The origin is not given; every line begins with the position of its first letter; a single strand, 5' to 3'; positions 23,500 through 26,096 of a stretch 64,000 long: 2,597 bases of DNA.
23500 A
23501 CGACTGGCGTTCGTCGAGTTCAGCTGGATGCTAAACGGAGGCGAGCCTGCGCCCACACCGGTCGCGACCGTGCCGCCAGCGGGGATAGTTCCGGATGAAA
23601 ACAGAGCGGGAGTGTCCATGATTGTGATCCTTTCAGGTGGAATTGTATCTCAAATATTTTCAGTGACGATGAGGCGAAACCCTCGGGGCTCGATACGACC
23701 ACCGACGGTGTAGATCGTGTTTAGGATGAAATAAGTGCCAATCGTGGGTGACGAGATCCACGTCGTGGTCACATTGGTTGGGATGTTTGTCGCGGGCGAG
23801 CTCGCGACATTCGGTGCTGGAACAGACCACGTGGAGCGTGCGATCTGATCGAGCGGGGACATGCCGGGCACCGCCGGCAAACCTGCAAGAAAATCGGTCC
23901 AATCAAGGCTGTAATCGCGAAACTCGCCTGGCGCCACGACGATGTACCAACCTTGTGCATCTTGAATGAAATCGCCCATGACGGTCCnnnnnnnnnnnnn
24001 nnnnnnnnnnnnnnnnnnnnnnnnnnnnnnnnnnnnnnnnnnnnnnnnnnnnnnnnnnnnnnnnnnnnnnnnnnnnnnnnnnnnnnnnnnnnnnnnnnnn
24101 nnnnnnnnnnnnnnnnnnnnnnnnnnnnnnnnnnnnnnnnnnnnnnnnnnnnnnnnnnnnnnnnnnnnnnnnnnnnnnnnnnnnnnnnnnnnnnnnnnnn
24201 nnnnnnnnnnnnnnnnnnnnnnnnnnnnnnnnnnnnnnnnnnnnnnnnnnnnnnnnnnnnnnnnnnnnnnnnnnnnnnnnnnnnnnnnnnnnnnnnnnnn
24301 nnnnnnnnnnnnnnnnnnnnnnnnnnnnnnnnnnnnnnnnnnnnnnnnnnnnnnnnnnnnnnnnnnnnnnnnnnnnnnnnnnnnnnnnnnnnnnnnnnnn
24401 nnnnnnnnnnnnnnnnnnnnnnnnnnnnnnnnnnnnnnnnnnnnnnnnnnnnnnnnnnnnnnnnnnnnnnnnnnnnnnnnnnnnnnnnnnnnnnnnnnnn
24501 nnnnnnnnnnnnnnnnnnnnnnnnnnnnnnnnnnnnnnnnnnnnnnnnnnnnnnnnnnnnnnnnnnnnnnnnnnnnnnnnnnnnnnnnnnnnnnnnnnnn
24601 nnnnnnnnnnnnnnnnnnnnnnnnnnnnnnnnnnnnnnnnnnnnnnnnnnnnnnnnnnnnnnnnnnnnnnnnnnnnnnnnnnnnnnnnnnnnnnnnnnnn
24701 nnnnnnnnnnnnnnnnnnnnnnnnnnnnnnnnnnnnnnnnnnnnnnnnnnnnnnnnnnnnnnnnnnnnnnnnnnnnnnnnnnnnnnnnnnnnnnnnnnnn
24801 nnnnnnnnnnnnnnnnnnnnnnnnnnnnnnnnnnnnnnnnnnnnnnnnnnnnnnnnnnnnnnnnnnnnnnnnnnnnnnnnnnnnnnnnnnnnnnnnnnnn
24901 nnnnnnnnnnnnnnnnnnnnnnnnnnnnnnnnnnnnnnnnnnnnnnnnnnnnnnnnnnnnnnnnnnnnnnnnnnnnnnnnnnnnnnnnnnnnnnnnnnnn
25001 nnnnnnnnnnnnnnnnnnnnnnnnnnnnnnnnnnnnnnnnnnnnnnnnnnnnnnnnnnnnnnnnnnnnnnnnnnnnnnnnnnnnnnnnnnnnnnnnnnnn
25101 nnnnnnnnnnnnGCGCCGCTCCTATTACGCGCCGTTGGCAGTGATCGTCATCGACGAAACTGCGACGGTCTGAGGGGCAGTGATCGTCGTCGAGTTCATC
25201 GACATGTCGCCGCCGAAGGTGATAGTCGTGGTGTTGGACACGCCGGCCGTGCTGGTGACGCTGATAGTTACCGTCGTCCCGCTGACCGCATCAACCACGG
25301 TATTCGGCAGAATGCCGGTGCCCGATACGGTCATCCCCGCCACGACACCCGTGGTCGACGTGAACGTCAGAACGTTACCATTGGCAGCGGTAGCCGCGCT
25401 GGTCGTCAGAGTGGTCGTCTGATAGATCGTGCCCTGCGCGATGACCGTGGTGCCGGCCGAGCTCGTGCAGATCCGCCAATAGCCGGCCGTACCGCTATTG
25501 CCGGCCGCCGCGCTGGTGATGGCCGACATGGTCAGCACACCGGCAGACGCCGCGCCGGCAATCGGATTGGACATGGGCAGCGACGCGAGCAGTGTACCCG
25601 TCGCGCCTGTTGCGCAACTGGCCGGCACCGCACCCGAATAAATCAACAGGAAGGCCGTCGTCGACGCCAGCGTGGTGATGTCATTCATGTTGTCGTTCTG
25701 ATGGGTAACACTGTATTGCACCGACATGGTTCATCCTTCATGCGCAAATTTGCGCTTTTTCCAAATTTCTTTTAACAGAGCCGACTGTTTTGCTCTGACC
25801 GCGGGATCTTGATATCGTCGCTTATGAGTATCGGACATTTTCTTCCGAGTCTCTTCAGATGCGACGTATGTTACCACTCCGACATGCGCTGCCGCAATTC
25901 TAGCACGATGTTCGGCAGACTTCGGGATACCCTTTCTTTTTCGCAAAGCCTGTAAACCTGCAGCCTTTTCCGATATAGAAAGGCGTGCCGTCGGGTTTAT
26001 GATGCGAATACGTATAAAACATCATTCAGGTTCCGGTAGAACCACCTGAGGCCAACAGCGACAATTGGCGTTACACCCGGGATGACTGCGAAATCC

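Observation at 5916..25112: Family of ~15-aa I/T-x-E-x-[HN]-D repeats shared by a tail protein, a head-module LamG protein and the C-termini of two other virion proteins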

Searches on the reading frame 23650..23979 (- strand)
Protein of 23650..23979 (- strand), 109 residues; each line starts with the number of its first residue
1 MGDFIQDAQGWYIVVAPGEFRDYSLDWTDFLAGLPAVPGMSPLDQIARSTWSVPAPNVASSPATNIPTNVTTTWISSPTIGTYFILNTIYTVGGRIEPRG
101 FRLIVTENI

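Call 13: search_protein_families(library=phrogs, proteins=[window:23650-23979:-], max_evalue=0.001)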
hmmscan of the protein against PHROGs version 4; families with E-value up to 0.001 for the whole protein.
window:23650-23979:- (109 aa): 1 family
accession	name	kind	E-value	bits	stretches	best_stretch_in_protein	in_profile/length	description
phrog_4137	-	unknown function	0.00066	20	1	16-107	265-348/349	-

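Call 82: search_protein_families(library=pfam, proteins=[window:23650-23979:-], max_evalue=0.1)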
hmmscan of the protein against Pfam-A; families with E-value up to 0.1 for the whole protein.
window:23650-23979:- (109 aa): 1 family
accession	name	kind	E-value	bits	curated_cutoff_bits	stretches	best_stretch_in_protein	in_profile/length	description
PF23148.1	Gp77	-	1.5e-09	38.7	27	1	17-102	3-82/84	Podophage GP4 fiber-tail adaptor protein gp77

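Call 119: search_dna_similar(query=window:23650-23979:-, collection=phages, mode=protein, max_evalue=0.01, max_rows=30)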
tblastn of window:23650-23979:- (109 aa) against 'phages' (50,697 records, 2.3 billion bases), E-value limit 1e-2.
Records with a match: 11; places in all: 11; records where one place covers at least 80% of the query: 9.
Best place of each record, by identity: <60% 11.
By first word of the organism name: Gordonia 9; Microcystis 2.
By host as written in the record: Gordonia terrae 3612 9; Microcystis aeruginosa 1; Microcystis wesenbergii 1.
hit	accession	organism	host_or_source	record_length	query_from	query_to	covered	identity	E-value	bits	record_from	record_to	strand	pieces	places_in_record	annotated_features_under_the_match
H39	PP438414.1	Microcystis phage Mae-JY22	Microcystis aeruginosa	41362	4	108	96%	34.2%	3e-6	50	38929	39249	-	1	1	hypothetical protein (x2)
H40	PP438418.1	Microcystis phage Mwe-JY26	Microcystis wesenbergii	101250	17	105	82%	37.8%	6e-3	40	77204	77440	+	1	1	hypothetical protein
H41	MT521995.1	Gordonia phage Moosehead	Gordonia terrae 3612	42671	13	107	87%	32.0%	4e-5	46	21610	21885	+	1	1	27: hypothetical protein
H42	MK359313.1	Gordonia phage Vasanti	Gordonia terrae 3612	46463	17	107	83%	30.1%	2e-4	44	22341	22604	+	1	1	27: hypothetical protein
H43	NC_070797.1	Gordonia phage Vasanti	Gordonia terrae 3612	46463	17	107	83%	30.1%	2e-4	44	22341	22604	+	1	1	27: hypothetical protein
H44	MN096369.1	Gordonia phage Phendrix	Gordonia terrae 3612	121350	17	107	83%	30.1%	8e-3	40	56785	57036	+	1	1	91: hypothetical protein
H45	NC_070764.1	Gordonia phage Phendrix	Gordonia terrae 3612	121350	17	107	83%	30.1%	8e-3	40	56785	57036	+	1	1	91: hypothetical protein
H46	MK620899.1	Gordonia phage GodonK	Gordonia terrae 3612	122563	17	107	83%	30.1%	8e-3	40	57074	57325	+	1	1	94: minor tail protein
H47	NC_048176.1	Gordonia phage GodonK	Gordonia terrae 3612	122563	17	107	83%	30.1%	8e-3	40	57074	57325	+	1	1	94: minor tail protein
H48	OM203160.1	Gordonia phage Pickett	Gordonia terrae 3612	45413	27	107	74%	32.5%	3e-3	41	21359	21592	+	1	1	26: hypothetical protein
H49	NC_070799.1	Gordonia phage Pickett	Gordonia terrae 3612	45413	27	107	74%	32.5%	3e-3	41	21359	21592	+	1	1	26: hypothetical protein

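Call 122: search_solved_structures(query=window:23650-23979:-, max_evalue=1, show_alignments=1)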
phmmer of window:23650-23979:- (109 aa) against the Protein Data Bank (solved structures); distinct sequences matched with E-value up to 1: 3.
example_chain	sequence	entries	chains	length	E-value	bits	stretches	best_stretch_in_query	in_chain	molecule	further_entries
8jou_D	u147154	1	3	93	0.068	16.4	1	53-103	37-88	Virion-associated phage protein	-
5j1d_A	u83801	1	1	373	0.42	13.9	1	48-97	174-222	Phosphate binding protein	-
5jk4_A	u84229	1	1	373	0.86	12.9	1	52-98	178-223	Alkaline phosphatase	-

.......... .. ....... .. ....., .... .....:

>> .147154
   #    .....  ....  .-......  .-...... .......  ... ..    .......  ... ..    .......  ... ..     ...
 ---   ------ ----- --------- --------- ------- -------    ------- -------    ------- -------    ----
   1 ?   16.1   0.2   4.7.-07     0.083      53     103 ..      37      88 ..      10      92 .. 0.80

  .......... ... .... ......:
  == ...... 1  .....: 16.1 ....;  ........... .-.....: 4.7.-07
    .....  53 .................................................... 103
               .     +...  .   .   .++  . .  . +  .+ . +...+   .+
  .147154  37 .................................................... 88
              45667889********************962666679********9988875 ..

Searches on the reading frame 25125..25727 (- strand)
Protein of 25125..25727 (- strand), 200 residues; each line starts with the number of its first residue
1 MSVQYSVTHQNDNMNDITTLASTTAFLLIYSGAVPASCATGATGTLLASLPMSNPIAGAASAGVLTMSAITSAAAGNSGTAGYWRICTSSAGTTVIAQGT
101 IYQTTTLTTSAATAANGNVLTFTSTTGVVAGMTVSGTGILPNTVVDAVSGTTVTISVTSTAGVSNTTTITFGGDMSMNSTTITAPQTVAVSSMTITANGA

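Call 8: search_protein_families(library=pfam, proteins=[window:25125-25727:-], max_evalue=0.01)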
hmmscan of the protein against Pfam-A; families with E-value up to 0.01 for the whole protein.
window:25125-25727:- (200 aa): 0 families

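Call 13: search_protein_families(library=phrogs, proteins=[window:25125-25727:-], max_evalue=0.001)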
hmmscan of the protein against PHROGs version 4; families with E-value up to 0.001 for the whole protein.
window:25125-25727:- (200 aa): 1 family
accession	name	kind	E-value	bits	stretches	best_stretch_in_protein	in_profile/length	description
phrog_3758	-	head and packaging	6.2e-17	62.9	1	2-126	2-134/140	virion structural protein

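Call 82: search_protein_families(library=pfam, proteins=[window:25125-25727:-], max_evalue=0.1)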
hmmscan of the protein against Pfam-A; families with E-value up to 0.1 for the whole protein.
window:25125-25727:- (200 aa): 0 families

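Call 98: search_dna_similar(query=window:25125-25727:-, collection=phages, mode=protein, max_evalue=0.001, max_rows=40, rows=spread)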
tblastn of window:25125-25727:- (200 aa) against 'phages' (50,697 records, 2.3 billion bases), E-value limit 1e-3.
Records with a match: 3; places in all: 3; records where one place covers at least 80% of the query: 2.
Best place of each record, by identity: <60% 3.
By first word of the organism name: Microcystis 2; Pseudanabaena 1.
By host as written in the record: Microcystis elabens 1; Microcystis aeruginosa 1; Pseudanabaena sp. 1.
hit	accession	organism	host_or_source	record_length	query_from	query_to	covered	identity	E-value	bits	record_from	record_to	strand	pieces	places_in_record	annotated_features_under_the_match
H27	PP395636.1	Microcystis phage Mel-JY03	Microcystis elabens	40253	1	200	100%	29.0%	3e-5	50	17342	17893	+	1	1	hypothetical protein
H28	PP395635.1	Microcystis phage Mae-JY02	Microcystis aeruginosa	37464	1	200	100%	29.0%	3e-5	49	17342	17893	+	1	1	hypothetical protein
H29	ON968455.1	Pseudanabaena phage Pan4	Pseudanabaena sp.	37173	1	67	34%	43.3%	5e-5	49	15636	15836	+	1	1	hypothetical protein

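Call 99: search_solved_structures(query=window:25125-25727:-, max_evalue=1, show_alignments=1)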
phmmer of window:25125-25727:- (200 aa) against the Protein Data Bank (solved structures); distinct sequences matched with E-value up to 1: 0.

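Call 100: get_annotated_region(hit=H27, flank=6000)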
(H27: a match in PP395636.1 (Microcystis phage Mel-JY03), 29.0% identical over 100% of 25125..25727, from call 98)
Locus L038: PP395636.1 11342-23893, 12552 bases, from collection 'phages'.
description: Microcystis phage Mel-JY03, complete genome.
organism: Microcystis phage Mel-JY03 (NCBI taxid 3126654)
taxonomy: Viruses; Duplodnaviria; Heunggongvirae; Uroviricota; Caudoviricetes
host: Microcystis elabens; source: -; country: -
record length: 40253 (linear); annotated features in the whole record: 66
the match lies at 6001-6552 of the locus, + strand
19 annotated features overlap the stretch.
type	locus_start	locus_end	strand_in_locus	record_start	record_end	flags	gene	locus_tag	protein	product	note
CDS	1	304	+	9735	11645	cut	-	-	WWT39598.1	NAD-dependent DNA ligase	adenylation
CDS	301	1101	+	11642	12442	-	-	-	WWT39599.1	hypothetical protein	-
CDS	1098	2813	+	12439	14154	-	-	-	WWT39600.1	hypothetical protein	-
CDS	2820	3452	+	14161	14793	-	-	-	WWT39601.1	hypothetical protein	-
CDS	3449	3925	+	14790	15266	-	-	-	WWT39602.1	hypothetical protein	-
CDS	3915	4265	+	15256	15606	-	-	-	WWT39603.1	hypothetical protein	-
CDS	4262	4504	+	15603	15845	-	-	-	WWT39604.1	hypothetical protein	-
CDS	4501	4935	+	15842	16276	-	-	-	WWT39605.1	hypothetical protein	-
CDS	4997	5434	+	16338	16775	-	-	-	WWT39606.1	lysozyme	-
CDS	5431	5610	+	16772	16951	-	-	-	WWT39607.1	hypothetical protein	-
CDS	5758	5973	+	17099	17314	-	-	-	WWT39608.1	hypothetical protein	-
CDS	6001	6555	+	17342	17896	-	-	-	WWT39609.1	hypothetical protein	-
CDS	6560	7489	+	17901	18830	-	-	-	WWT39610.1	hypothetical protein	-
CDS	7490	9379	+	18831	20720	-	-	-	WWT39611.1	glycerophosphodiester phosphodiesterase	-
CDS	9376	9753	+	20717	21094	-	-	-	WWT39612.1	hypothetical protein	-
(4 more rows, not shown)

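Call 101: get_annotated_region(hit=H29, flank=6000)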
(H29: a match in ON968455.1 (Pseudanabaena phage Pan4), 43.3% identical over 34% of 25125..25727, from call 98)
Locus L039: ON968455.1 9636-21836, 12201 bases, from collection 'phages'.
description: Pseudanabaena phage Pan4, complete genome.
organism: Pseudanabaena phage Pan4 (NCBI taxid 2981587)
taxonomy: Viruses; Duplodnaviria; Heunggongvirae; Uroviricota; Caudoviricetes
host: Pseudanabaena sp.; source: water samples from the Lake Chaohu; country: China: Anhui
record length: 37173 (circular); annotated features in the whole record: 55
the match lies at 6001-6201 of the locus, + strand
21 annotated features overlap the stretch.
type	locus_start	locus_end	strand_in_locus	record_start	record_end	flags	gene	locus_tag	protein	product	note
CDS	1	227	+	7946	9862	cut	-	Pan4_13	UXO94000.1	hypothetical protein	-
CDS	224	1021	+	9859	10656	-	-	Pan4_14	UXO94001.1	hypothetical protein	-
CDS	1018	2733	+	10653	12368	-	-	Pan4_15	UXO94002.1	putative tail protein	Tail protein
CDS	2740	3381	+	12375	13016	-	-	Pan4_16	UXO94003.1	hypothetical protein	-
CDS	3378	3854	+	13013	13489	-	-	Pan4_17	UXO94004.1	hypothetical protein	-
CDS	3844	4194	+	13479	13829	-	-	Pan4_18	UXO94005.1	hypothetical protein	-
CDS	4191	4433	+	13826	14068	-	-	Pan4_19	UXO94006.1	hypothetical protein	-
CDS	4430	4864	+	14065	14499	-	-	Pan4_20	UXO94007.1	hypothetical protein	-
CDS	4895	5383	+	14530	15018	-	-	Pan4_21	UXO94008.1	M15 family metallopeptidase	Metallopeptidase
CDS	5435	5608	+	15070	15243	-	-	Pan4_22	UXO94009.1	hypothetical protein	-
CDS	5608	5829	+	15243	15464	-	-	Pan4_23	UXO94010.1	hypothetical protein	-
CDS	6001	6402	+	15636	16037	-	-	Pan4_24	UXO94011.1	hypothetical protein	-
CDS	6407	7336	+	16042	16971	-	-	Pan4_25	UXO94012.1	hypothetical protein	-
CDS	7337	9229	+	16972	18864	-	-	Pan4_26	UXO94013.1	hypothetical protein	-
CDS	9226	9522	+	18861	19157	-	-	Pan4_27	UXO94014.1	hypothetical protein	-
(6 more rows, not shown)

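Call 103: search_protein_families(library=ncbifam, proteins=[window:25125-25727:-], max_evalue=0.01)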
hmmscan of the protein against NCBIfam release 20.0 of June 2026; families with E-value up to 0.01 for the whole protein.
window:25125-25727:- (200 aa): 0 families

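Call 107: search_solved_structures(query=A7, max_evalue=1, show_alignments=2)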
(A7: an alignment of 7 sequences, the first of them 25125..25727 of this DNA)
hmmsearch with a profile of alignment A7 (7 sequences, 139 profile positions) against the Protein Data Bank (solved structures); distinct sequences matched with E-value up to 1: 5.
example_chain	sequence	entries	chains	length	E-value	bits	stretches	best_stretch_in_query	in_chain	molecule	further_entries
44nx_B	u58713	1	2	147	2.5e-14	56.7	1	1-134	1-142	Structural protein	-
7qfk_A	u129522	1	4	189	0.0032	20.8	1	38-138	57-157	SlpX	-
7qfj_A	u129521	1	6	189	0.0084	19.4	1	38-138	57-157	SlpX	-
7kqr_A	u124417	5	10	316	0.21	14.9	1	34-99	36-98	Heme-dependent L-tyrosine hydroxylase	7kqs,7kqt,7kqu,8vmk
8r2s_A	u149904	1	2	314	0.47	13.8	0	34-99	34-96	L-tyrosine 3-hydroxylase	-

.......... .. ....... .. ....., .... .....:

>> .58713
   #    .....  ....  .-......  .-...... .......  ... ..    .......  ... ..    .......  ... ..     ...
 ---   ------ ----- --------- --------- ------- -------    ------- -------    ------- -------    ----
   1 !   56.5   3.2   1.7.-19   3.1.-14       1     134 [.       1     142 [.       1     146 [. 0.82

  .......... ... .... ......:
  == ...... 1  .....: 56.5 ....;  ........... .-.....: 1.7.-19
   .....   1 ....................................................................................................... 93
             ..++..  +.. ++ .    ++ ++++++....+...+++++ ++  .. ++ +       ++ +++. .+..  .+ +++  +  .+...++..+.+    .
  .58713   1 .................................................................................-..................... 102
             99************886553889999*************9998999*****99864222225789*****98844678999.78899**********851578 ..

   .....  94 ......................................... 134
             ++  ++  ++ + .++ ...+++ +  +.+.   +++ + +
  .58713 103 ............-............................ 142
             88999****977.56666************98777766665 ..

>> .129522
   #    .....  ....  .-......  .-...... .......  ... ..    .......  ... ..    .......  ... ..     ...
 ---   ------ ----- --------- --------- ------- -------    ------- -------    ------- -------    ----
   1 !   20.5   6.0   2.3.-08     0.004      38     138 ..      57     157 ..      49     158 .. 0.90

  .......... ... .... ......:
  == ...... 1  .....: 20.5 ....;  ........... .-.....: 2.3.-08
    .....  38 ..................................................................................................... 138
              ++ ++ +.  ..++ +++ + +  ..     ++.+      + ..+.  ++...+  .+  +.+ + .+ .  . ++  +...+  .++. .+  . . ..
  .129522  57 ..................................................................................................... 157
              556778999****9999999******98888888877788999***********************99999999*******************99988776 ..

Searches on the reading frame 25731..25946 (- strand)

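Call 82: search_protein_families(library=pfam, proteins=[window:25731-25946:-], max_evalue=0.1)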
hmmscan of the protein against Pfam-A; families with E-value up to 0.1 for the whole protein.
window:25731-25946:- (71 aa): 1 family
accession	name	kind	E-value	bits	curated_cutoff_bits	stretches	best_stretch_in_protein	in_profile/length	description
PF07460.16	NUMOD3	-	0.00043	20.6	20.4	1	9-38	4-37/37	NUMOD3 motif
